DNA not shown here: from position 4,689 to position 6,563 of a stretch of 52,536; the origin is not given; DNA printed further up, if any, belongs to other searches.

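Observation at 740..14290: Five ~515-530 aa super-repeats (plus one degenerate copy) with fixed landmarks and diverged DNA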

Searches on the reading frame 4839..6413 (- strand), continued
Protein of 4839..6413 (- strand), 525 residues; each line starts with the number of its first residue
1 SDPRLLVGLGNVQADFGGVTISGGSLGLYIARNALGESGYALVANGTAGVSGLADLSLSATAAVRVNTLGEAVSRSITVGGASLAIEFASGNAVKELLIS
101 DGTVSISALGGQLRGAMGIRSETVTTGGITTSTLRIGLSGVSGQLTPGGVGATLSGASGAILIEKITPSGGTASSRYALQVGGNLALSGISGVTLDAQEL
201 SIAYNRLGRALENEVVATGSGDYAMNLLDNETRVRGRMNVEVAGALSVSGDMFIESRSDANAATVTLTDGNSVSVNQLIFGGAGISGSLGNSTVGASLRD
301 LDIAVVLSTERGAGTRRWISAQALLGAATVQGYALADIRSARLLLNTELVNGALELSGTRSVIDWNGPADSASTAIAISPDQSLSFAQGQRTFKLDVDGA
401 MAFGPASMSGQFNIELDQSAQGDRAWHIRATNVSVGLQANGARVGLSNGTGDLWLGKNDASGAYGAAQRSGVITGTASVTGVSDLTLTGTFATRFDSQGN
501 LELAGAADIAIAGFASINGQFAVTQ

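Call 77: list_cluster_members(proteins=[P0009, P0011, P0013, P0014, P0015, P0016, P0017, P0018, P0025, P0043])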
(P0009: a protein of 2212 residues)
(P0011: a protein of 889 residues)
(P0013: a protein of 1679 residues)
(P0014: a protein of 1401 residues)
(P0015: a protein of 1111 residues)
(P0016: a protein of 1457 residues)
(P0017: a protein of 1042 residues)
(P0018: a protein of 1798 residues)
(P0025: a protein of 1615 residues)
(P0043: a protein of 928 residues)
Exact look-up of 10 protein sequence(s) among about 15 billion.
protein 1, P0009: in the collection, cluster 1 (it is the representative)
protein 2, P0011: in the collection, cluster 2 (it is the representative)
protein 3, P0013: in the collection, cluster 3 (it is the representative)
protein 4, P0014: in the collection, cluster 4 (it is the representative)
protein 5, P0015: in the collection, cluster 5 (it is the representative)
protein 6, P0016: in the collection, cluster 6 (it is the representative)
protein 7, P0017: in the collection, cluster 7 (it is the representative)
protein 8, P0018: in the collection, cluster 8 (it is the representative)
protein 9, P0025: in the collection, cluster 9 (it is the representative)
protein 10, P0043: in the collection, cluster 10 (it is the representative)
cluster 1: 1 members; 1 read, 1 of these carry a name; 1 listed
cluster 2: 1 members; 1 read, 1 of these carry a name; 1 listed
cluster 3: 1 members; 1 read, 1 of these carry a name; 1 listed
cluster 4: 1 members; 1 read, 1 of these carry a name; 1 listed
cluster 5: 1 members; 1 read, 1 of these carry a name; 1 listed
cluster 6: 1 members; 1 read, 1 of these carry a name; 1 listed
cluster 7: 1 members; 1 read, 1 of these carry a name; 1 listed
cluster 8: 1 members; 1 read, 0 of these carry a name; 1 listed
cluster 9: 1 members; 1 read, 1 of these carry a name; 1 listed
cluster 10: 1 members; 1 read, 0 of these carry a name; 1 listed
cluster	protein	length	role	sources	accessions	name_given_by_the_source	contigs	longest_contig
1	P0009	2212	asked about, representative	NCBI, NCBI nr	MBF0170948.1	MAG: hypothetical protein HQK87_07660, partial [Nitrospinae bacterium] | hypothetical protein [Nitrospinota bacterium]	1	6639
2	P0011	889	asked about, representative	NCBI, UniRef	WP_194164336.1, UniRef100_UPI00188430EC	beta strand repeat-containing protein, partial [Lacisediminimonas profundi] | beta strand repeat-containing protein n=1 Tax=Lacisediminimonas profundi TaxID=2603856 ...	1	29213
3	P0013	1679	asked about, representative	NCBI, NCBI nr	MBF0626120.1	MAG: LEPR-XLL domain-containing protein, partial [Magnetococcales bacterium] | LEPR-XLL domain-containing protein [Magnetococcales bacterium]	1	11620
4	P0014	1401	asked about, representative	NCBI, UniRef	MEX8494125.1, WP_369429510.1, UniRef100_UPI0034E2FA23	LEPR-XLL domain-containing protein, partial [Sphaerotilus sp.] | LEPR-XLL domain-containing protein n=1 Tax=Sphaerotilus sp. TaxID=2093942 ...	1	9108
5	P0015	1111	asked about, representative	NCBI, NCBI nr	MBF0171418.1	MAG: hypothetical protein HQK87_10105, partial [Nitrospinae bacterium] | hypothetical protein [Nitrospinota bacterium]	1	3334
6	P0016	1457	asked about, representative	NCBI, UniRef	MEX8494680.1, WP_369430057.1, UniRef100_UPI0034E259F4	beta strand repeat-containing protein, partial [Sphaerotilus sp.] | beta strand repeat-containing protein n=1 Tax=Sphaerotilus sp. TaxID=2093942 ...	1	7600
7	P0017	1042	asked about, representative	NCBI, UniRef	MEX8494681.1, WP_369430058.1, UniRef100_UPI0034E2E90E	hypothetical protein, partial [Sphaerotilus sp.] | hypothetical protein n=1 Tax=Sphaerotilus sp. TaxID=2093942 RepID=UPI0034E2E90E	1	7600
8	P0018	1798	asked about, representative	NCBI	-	-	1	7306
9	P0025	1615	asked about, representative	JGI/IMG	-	hypothetical protein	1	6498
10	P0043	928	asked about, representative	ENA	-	-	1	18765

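Call 95: search_protein_families(library=pfam, alignment_id=A2, max_evalue=10)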
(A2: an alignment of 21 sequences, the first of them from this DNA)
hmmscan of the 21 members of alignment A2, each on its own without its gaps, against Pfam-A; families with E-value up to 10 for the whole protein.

A. member 1, seq(525 aa): 0 families

B. families by the number of members that match (of 21 scanned): 10 families
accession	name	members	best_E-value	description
PF24653.1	Phage_OMP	2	0.014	Cyanophage outer membrane protein like beta barrel domain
PF00963.24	Cohesin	1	0.083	Cohesin domain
PF16657.11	Malt_amylase_C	1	0.099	Maltogenic Amylase, C-terminal domain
PF04151.21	PPC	1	0.11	Bacterial pre-peptidase C-terminal domain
PF15904.10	LIP1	1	0.15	LKB1 serine/threonine kinase interacting protein 1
PF17189.10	Glyco_hydro_30C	1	0.16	Glycosyl hydrolase family 30 beta sandwich domain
PF17141.9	DUF5114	1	0.23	Domain of unknown function (DUF5114)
PF19740.4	DUF6229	1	0.45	Family of unknown function (DUF6229)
PF03168.19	LEA_2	1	1.1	Late embryogenesis abundant protein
PF04481.18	DUF561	1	6.3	Protein of unknown function (DUF561)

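Call 96: search_protein_families(library=ncbifam, alignment_id=A2, max_evalue=10)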
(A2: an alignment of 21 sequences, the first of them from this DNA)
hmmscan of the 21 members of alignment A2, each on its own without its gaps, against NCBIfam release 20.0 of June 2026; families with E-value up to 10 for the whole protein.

A. member 1, seq(525 aa): 0 families

B. families by the number of members that match (of 21 scanned): 5 families
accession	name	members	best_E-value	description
NF037938.1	Myr_Ysa_major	1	0.014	MyfA/PsaA family fimbrial adhesin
NF005437.0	PRK07024.1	1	0.051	SDR family oxidoreductase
NF047752.1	MntA_antitoxin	1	0.079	type VII toxin-antitoxin system MntA family adenylyltransferase antitoxin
NF011066.0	PRK14495.1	1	0.13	putative molybdopterin-guanine dinucleotide biosynthesis protein MobB/unknown domain fusion protein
TIGR03779.1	Bac_Flav_CT_M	1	0.18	conjugative transposon protein TraM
